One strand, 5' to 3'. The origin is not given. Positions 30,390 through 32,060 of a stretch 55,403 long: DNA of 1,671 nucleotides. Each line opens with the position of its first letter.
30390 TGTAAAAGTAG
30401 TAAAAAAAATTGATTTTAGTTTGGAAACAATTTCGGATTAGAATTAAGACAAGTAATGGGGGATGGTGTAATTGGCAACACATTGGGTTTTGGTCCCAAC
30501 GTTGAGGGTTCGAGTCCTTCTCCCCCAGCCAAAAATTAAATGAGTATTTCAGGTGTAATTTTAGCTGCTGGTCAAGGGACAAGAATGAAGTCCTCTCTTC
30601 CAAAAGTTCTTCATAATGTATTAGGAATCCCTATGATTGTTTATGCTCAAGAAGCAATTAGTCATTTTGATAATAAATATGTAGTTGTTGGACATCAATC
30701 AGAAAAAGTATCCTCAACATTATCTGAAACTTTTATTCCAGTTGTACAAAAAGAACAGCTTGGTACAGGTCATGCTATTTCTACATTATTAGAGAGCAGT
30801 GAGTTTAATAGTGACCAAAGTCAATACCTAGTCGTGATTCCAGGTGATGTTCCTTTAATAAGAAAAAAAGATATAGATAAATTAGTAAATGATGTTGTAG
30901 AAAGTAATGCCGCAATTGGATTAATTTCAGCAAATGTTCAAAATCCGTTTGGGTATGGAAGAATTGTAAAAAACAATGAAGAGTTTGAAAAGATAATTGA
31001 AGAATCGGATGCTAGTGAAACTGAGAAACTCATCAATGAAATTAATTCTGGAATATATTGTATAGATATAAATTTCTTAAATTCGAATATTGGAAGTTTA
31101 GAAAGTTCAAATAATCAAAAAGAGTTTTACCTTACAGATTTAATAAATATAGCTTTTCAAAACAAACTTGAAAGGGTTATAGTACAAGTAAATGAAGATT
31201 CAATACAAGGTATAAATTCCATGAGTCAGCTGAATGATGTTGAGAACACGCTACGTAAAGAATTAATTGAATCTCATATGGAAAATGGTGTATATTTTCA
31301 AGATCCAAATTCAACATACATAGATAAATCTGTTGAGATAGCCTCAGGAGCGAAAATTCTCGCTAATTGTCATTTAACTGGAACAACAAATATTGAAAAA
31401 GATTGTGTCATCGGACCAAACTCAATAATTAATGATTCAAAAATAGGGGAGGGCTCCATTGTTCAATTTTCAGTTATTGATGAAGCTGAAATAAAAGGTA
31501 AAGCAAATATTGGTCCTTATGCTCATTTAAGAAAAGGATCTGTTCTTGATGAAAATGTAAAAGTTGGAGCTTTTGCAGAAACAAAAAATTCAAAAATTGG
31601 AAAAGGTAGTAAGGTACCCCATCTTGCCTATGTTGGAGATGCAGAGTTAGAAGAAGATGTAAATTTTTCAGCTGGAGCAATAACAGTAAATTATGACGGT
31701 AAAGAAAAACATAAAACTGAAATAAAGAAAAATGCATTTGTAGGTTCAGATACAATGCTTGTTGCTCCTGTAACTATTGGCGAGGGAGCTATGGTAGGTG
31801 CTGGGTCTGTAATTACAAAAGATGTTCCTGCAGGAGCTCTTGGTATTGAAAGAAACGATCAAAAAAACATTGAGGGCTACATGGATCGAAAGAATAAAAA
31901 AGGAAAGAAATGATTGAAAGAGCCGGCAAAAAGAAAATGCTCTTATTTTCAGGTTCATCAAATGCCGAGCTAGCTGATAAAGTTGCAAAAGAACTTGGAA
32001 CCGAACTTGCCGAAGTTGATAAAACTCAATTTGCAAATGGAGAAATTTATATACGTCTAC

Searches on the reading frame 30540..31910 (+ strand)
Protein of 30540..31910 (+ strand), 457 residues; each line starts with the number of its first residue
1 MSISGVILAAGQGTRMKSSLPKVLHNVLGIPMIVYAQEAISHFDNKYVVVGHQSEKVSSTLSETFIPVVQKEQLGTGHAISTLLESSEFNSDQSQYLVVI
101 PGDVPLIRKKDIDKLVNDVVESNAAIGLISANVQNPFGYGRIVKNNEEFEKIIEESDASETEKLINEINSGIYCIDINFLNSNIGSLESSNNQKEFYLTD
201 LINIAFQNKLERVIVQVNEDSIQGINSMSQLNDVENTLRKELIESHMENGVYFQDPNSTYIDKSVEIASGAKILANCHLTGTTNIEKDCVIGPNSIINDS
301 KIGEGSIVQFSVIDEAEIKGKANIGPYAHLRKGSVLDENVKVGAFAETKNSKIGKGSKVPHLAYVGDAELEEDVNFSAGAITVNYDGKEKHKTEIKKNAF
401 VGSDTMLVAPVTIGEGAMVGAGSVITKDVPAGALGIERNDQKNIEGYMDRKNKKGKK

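Call 17: search_protein_families(library=ncbifam, proteins=[window:30540-31910:+], max_evalue=1e-10)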
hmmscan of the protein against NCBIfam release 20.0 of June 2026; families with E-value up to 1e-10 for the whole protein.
window:30540-31910:+ (457 aa): 21 families
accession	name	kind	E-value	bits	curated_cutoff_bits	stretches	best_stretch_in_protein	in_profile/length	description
TIGR01173.1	glmU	equivalog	8.8e-154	512.6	366.85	1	6-452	4-451/452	bifunctional UDP-N-acetylglucosamine diphosphorylase/glucosamine-1-phosphate N-acetyltransferase GlmU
NF010934.1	PRK14354.1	equivalog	1.6e-152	508.1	450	1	5-448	2-446/447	bifunctional UDP-N-acetylglucosamine diphosphorylase/glucosamine-1-phosphate N-acetyltransferase GlmU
NF010932.0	PRK14352.1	equivalog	2e-143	478.6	611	1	4-453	8-462/488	bifunctional UDP-N-acetylglucosamine diphosphorylase/glucosamine-1-phosphate N-acetyltransferase GlmU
NF010935.0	PRK14355.1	equivalog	2.1e-141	471.7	718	1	3-453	4-458/459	bifunctional UDP-N-acetylglucosamine diphosphorylase/glucosamine-1-phosphate N-acetyltransferase GlmU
NF010937.0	PRK14357.1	equivalog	1.5e-132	442.7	658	1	6-455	4-446/448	bifunctional UDP-N-acetylglucosamine diphosphorylase/glucosamine-1-phosphate N-acetyltransferase GlmU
NF010936.0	PRK14356.1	equivalog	1.1e-130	436.6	666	1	5-445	8-451/456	bifunctional UDP-N-acetylglucosamine diphosphorylase/glucosamine-1-phosphate N-acetyltransferase GlmU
NF010940.0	PRK14360.1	equivalog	4.2e-130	434.3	602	1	6-452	5-450/452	bifunctional UDP-N-acetylglucosamine diphosphorylase/glucosamine-1-phosphate N-acetyltransferase GlmU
NF010933.0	PRK14353.1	equivalog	7.2e-125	417.1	505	1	3-450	6-438/453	bifunctional UDP-N-acetylglucosamine diphosphorylase/glucosamine-1-phosphate N-acetyltransferase GlmU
NF010939.0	PRK14359.1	equivalog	9.6e-113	377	592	2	1-306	1-300/430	bifunctional UDP-N-acetylglucosamine diphosphorylase/glucosamine-1-phosphate N-acetyltransferase GlmU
NF006986.0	PRK09451.1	equivalog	4.6e-112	375.1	725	1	2-453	5-455/456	bifunctional UDP-N-acetylglucosamine diphosphorylase/glucosamine-1-phosphate N-acetyltransferase GlmU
NF010938.0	PRK14358.1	equivalog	7.2e-107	357.9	500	1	4-450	9-457/481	bifunctional N-acetylglucosamine-1-phosphate uridyltransferase/glucosamine-1-phosphate acetyltransferase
TIGR03992.1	Arch_glmU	subfamily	3e-50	171.2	292.1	2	5-299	3-283/393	bifunctional sugar-1-phosphate nucleotidylyltransferase/acetyltransferase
NF041173.1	Sug_nt_acttase_Thmprot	equivalog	1.1e-42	146.5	600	2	5-302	3-293/405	bifunctional sugar-1-phosphate nucleotidylyltransferase/acetyltransferase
TIGR03570.1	NeuD_NnaD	subfamily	1.3e-17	64.1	160.8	0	350-433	117-194/202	NeuD/PglB/VioB family sugar acetyltransferase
TIGR01208.1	rmlA_long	equivalog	1.4e-15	57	320.25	1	5-344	2-333/353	glucose-1-phosphate thymidylyltransferase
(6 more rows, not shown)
